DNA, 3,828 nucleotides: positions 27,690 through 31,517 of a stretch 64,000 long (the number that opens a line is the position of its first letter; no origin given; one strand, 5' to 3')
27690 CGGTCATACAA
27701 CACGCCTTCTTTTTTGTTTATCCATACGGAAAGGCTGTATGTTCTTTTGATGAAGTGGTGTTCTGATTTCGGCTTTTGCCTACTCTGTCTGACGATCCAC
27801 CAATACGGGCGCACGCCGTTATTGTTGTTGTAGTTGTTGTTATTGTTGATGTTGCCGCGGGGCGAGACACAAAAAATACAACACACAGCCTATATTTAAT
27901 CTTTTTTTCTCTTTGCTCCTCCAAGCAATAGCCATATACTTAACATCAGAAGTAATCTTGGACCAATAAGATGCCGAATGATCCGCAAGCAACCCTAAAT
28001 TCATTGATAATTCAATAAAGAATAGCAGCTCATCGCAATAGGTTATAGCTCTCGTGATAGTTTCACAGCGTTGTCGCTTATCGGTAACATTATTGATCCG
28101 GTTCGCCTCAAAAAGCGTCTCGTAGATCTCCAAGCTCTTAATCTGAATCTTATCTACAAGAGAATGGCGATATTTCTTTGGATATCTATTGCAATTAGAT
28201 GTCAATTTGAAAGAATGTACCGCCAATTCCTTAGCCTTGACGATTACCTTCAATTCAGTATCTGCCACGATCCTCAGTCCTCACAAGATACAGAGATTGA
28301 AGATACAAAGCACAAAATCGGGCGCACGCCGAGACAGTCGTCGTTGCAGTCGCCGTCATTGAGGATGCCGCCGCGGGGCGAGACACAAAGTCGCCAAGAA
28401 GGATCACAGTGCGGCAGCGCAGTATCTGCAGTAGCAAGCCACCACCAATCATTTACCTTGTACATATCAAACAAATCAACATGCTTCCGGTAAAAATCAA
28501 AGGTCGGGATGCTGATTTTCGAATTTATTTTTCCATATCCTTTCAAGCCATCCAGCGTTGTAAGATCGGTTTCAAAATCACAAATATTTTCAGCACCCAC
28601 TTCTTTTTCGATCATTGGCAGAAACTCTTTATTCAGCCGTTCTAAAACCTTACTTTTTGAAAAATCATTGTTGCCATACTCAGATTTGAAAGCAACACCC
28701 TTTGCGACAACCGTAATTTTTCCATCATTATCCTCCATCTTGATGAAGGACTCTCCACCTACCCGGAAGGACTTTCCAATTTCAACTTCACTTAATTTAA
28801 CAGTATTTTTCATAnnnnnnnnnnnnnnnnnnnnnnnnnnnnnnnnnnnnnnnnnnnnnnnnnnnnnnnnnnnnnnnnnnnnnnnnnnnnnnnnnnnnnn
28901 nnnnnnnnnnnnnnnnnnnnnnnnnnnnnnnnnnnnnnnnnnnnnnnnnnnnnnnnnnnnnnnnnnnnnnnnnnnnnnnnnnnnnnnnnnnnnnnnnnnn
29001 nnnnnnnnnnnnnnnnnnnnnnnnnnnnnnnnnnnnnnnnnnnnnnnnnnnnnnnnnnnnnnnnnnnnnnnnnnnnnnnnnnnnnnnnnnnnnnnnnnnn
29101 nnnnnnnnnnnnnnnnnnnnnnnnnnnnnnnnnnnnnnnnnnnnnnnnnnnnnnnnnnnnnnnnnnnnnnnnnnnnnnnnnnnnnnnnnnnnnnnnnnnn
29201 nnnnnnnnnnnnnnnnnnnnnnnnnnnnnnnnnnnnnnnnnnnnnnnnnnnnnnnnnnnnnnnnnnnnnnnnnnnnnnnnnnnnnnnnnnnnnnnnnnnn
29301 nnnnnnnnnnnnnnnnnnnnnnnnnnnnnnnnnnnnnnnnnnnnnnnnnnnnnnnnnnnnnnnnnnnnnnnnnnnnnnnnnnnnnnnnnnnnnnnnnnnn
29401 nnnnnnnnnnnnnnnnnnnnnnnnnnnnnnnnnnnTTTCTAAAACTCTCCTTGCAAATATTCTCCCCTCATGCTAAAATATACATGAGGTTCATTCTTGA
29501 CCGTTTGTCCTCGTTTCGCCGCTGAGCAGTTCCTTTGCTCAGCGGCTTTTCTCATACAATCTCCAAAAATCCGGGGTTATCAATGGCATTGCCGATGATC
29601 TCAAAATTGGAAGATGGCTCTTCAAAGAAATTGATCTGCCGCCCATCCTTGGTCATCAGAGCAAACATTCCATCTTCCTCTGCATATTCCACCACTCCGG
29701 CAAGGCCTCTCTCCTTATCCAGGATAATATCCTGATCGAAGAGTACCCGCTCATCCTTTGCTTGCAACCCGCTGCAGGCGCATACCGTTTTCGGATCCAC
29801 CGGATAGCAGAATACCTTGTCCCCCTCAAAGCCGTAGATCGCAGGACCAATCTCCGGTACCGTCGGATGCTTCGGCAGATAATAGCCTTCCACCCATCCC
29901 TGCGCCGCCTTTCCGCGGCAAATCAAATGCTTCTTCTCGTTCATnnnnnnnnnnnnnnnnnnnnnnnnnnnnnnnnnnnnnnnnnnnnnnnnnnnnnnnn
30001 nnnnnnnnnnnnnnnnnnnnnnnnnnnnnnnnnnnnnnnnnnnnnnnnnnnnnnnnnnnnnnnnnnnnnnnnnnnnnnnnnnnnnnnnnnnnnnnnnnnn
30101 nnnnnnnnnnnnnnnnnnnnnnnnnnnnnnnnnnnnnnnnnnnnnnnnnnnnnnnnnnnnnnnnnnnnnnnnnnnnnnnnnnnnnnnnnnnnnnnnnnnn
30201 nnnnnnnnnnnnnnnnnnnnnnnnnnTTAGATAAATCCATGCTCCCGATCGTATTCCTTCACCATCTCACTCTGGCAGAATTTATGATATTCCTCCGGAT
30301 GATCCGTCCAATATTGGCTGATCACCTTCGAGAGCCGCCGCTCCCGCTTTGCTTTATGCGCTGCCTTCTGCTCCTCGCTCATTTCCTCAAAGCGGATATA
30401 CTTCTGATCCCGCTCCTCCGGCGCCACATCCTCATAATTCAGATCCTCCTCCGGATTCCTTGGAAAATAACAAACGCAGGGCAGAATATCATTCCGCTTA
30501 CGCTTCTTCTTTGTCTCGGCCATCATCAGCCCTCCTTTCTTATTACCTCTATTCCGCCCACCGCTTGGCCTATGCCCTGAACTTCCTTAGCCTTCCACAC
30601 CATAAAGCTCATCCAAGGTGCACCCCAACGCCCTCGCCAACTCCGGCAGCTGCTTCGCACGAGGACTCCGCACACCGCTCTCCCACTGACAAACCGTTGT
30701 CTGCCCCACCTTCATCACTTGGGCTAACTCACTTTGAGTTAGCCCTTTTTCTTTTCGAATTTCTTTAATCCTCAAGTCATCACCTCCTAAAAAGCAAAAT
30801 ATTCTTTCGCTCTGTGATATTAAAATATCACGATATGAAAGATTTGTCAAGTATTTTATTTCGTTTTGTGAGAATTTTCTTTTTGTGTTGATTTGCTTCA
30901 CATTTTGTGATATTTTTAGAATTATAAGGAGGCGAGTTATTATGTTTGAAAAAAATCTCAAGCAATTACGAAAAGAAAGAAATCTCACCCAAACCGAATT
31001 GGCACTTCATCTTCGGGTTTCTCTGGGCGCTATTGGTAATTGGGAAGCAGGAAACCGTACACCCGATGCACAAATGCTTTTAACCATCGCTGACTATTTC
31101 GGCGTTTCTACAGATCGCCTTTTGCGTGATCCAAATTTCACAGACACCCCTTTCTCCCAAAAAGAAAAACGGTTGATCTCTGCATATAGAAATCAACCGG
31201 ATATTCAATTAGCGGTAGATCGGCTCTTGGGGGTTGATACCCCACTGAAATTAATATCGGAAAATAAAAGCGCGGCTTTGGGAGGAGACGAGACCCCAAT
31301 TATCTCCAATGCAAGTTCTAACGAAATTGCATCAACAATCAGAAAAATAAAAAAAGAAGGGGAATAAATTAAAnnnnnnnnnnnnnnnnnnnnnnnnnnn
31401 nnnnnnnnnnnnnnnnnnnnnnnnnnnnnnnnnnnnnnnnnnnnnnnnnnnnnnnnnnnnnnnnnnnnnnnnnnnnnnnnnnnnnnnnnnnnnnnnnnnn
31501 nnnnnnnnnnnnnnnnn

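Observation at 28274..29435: The DGR targets are two small tandem paralogs in the early region, not tail-fibre genes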

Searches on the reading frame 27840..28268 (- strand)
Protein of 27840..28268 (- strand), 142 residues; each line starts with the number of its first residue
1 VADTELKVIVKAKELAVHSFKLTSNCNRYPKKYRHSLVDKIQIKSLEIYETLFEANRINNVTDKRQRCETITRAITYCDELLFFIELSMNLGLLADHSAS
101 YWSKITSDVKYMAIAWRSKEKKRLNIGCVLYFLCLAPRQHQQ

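Call 4: search_protein_families(library=pfam, proteins=[window:27840-28268:-], max_evalue=1)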
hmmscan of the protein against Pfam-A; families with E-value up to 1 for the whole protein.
window:27840-28268:- (142 aa): 2 families
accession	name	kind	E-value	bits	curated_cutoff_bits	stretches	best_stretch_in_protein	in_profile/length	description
PF05635.17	23S_rRNA_IVP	-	0.0025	18.5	33.8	1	5-112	2-103/106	23S rRNA-intervening sequence protein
PF22296.2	bAvd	-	0.015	16.3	40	1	27-117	19-104/107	bAvd-like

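Call 8: search_protein_families(library=phrogs, proteins=[window:27840-28268:-], max_evalue=0.01)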
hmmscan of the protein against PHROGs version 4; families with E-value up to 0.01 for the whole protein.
window:27840-28268:- (142 aa): 1 family
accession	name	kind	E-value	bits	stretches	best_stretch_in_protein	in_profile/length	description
phrog_3206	-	DNA, RNA and nucleotide metabolism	1.3e-19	71.3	1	3-123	13-127/154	Avd protein of DGR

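Call 70: search_protein_families(library=ncbifam, proteins=[window:27840-28268:-], max_evalue=0.001)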
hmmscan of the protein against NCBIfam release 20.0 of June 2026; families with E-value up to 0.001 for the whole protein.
window:27840-28268:- (142 aa): 1 family
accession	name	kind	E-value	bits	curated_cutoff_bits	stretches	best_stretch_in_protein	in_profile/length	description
NF033474.1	DivGenRetAVD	equivalog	2.5e-07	31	80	1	22-116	14-102/104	diversity-generating retroelement protein Avd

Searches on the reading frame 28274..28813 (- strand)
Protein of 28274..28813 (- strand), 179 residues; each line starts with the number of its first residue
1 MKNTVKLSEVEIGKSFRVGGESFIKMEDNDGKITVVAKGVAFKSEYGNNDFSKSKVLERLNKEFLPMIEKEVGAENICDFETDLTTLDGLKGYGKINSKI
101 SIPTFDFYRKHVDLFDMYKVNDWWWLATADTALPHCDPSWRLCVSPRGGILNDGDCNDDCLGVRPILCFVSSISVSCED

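Call 4: search_protein_families(library=pfam, proteins=[window:28274-28813:-], max_evalue=1)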
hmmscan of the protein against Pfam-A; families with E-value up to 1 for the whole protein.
window:28274-28813:- (179 aa): 1 family
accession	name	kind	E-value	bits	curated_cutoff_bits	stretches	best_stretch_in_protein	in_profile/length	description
PF19789.6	DUF6273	-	0.0064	16.8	23.5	0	119-168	124-169/172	Domain of unknown function (DUF6273)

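Call 8: search_protein_families(library=phrogs, proteins=[window:28274-28813:-], max_evalue=0.01)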
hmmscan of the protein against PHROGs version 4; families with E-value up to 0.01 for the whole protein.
window:28274-28813:- (179 aa): 1 family
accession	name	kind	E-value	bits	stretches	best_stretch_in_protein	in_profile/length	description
phrog_9958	-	unknown function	3.3e-31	109.2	1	4-179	4-184/210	-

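Call 30: find_homologous_proteins(query=window:28274-28813:-)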
Query window:28274-28813:- (179 aa): 342 proteins with E <= 0.001 among 445 candidates; the best 120 are listed.
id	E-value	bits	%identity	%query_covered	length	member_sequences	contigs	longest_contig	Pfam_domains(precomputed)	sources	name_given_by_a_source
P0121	2.3e-119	414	100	100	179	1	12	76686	-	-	-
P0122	1.8e-77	277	69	100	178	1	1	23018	-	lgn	-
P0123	4.0e-66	240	62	100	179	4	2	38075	-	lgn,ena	-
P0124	1.4e-64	235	62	97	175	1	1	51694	-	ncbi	-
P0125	3.4e-64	234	62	92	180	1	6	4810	-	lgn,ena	-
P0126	1.4e-63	232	60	97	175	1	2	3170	-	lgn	-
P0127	5.4e-63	230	60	100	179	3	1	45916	-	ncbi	-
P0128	6.4e-63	230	62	98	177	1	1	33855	-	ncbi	-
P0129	8.8e-63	229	58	98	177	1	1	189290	-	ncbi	-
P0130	1.0e-62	229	59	97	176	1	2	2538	-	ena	-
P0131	1.8e-62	228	63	97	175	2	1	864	-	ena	-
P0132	2.5e-62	228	59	100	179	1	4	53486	-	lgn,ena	-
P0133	4.2e-62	227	62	97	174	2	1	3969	-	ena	-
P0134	1.3e-61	225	60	100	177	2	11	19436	-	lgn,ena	-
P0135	1.6e-61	225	60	100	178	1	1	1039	-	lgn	-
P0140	1.1e-60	222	55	100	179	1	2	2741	PF19789.7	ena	-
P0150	2.1e-59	218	58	97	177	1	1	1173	PF19789.7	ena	-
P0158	6.8e-59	216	58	92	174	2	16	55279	PF19789.7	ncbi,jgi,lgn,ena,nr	ncbi:MAG: hypothetical protein E7568_05600 [Ruminococcaceae bacterium]|nr:hypothetical protein [Osci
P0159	7.7e-59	216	56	98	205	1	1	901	PF19789.7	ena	-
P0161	9.5e-59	216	59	98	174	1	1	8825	PF19789.7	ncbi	-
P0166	3.2e-58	214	57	98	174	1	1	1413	PF19789.7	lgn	-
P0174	4.6e-57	210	56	98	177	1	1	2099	PF19789.7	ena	-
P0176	1.1e-56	209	57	98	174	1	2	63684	PF19789.7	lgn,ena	-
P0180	2.6e-56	208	56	98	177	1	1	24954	PF19789.7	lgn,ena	-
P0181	2.8e-56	208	58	98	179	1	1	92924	PF19789.7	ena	-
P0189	5.3e-56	207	56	98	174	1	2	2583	PF19789.7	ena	-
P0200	1.1e-54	203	55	99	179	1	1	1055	PF19789.7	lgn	-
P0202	1.2e-54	203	56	98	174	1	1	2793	PF19789.7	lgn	-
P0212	3.5e-54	201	55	98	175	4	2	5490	PF19789.7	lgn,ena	-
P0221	5.6e-54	200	51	98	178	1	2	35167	PF19789.7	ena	-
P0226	7.8e-54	200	57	98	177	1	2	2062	PF19789.7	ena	-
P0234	2.2e-53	198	55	100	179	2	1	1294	PF19789.7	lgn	-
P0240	4.2e-53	198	54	96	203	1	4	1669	PF19789.7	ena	-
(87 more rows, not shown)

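Call 67: predict_structure(alignment_id=A5)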
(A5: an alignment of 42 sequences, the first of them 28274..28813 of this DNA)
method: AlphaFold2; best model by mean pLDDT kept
length: 179 residues; sequences in the alignment: 42
mean_pLDDT: 93.2   pTM: 0.89
mean pLDDT of the five models: 93.2, 92.2, 91.1, 88.8, 87.3
residues with pLDDT >= 90: 152; 70-90: 17; 50-70: 10; < 50: 0
segments of 3 or more residues with pLDDT < 50: none
pLDDT, mean of each block of 10 residues (from residue 1): 89 96 97 98 93 97 98 98 95 96 98 97 94 82 91 71 98 91
secondary structure, 60 per line:
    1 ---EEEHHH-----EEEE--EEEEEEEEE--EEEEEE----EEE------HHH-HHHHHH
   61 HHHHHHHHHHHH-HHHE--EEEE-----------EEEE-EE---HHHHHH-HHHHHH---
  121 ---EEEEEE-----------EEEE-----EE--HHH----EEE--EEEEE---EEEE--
elements in order: E4-6 E15-18 E21-29 E32-37 E42-44 H55-72 E80-83 E95-98 H105-110 H112-117 E124-129 E141-144 E161-163 E166-170 E174-177

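Call 70: search_protein_families(library=ncbifam, proteins=[window:28274-28813:-], max_evalue=0.001)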
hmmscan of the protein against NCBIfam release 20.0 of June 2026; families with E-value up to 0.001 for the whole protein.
window:28274-28813:- (179 aa): 0 families

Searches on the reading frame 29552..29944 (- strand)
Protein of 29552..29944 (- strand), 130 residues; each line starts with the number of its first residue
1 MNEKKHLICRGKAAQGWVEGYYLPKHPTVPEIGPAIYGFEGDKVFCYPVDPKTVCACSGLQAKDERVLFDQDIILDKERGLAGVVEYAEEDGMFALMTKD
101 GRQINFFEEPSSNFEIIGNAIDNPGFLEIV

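Call 4: search_protein_families(library=pfam, proteins=[window:29552-29944:-], max_evalue=1)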
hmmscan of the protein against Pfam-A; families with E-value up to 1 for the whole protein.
window:29552-29944:- (130 aa): 1 family
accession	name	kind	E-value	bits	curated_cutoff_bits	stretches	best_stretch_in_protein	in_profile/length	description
PF09643.15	YopX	-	2.3e-05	24.8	22.4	1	53-128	49-128/128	YopX protein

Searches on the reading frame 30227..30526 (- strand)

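Call 79: search_protein_families(library=phrogs, proteins=[window:30227-30526:-], max_evalue=0.1)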
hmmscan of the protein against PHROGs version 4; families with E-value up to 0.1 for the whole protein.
window:30227-30526:- (99 aa): 1 family
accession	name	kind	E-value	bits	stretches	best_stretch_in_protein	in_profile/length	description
phrog_26314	-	unknown function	2.2e-05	25.3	1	42-82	17-57/59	-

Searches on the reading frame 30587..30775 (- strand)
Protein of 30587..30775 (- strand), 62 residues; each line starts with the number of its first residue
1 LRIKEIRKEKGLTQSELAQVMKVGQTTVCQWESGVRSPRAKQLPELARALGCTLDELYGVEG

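Call 70: search_protein_families(library=ncbifam, proteins=[window:30587-30775:-], max_evalue=0.001)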
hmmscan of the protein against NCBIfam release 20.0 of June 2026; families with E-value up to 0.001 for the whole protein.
window:30587-30775:- (62 aa): 13 families
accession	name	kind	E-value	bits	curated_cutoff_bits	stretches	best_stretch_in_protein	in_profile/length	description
NF041951.1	phage_RstR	subfamily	2e-11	44.1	80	1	2-59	6-63/108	RstR family transcriptional repressor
NF007257.0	PRK09706.1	subfamily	3.8e-11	42.9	101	1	2-53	9-60/135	transcriptional repressor DicA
TIGR03070.1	couple_hipB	subfamily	2.7e-10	40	71.65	1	2-54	6-58/58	type II toxin-antitoxin system Y4mF family antitoxin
TIGR03830.1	CxxCG_CxxCG_HTH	subfamily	1.1e-07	31.6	61.8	1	3-40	70-107/127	type II TA system antitoxin MqsA family protein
NF047542.1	telomere_Tap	equivalog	2.5e-07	29.8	600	1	5-50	24-69/695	telomere-associated protein Tap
TIGR00270.2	TIGR00270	equivalog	5.6e-06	26.3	110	1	2-56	79-133/159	multiprotein bridging factor aMBF1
NF006015.0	PRK08154.1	subfamily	1.1e-05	24.8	204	1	2-59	34-91/314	anaerobic benzoate catabolism transcriptional regulator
NF047948.1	male_kill_WMK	equivalog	1.5e-05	24.6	300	1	2-57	166-221/300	WO male-killing family protein Wmk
NF052239.1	antitox_spr1629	equivalog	2.7e-05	23.5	335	1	2-50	6-54/377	spr1629 family repressor/antitoxin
NF041265.1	NadS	equivalog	5.6e-05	23.4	60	1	3-40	35-72/94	NadS family protein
NF040522.1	VC1465_fam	subfamily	0.00013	22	70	1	3-35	1-33/111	VC1465 family Xer recombination activation factor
NF007481.0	PRK10072.1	equivalog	0.00014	22.3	110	1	3-42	38-77/96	HTH-type transcriptional regulator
NF007271.0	PRK09726.1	equivalog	0.00032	20.6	79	1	3-34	17-48/88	type II toxin-antitoxin system antitoxin HipB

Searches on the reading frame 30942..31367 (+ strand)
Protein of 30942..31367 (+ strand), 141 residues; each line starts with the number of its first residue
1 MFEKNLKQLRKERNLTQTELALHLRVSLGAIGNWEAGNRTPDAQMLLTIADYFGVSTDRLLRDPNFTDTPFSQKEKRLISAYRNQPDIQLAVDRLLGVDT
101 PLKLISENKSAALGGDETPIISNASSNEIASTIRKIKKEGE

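Call 70: search_protein_families(library=ncbifam, proteins=[window:30942-31367:+], max_evalue=0.001)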
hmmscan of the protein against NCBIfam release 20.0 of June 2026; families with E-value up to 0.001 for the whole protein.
window:30942-31367:+ (141 aa): 9 families
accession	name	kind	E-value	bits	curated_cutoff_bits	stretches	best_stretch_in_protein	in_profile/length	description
NF041951.1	phage_RstR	subfamily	3.2e-15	56.3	80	1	1-65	2-66/108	RstR family transcriptional repressor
TIGR03070.1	couple_hipB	subfamily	4.3e-09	36.2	71.65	1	6-55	7-56/58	type II toxin-antitoxin system Y4mF family antitoxin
NF052239.1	antitox_spr1629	equivalog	3.4e-06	26.4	335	1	4-85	5-83/377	spr1629 family repressor/antitoxin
NF007257.0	PRK09706.1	subfamily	7.9e-06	25.7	101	1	3-61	7-65/135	transcriptional repressor DicA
NF038139.1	Reg_Aceta_RamB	equivalog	2e-05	23.5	700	1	5-60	6-61/465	acetate metabolism transcriptional regulator RamB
NF047948.1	male_kill_WMK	equivalog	9.2e-05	22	300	1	4-83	165-243/300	WO male-killing family protein Wmk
NF003162.0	PRK04140.1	equivalog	0.00027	20.1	263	1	4-57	129-182/317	transcriptional regulator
NF047542.1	telomere_Tap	equivalog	0.00032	19.6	600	1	7-45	23-61/695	telomere-associated protein Tap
NF041575.1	antitoxPezA_Strep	equivalog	0.00046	20.2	290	1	1-56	1-56/158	type II toxin-antitoxin system antitoxin PezA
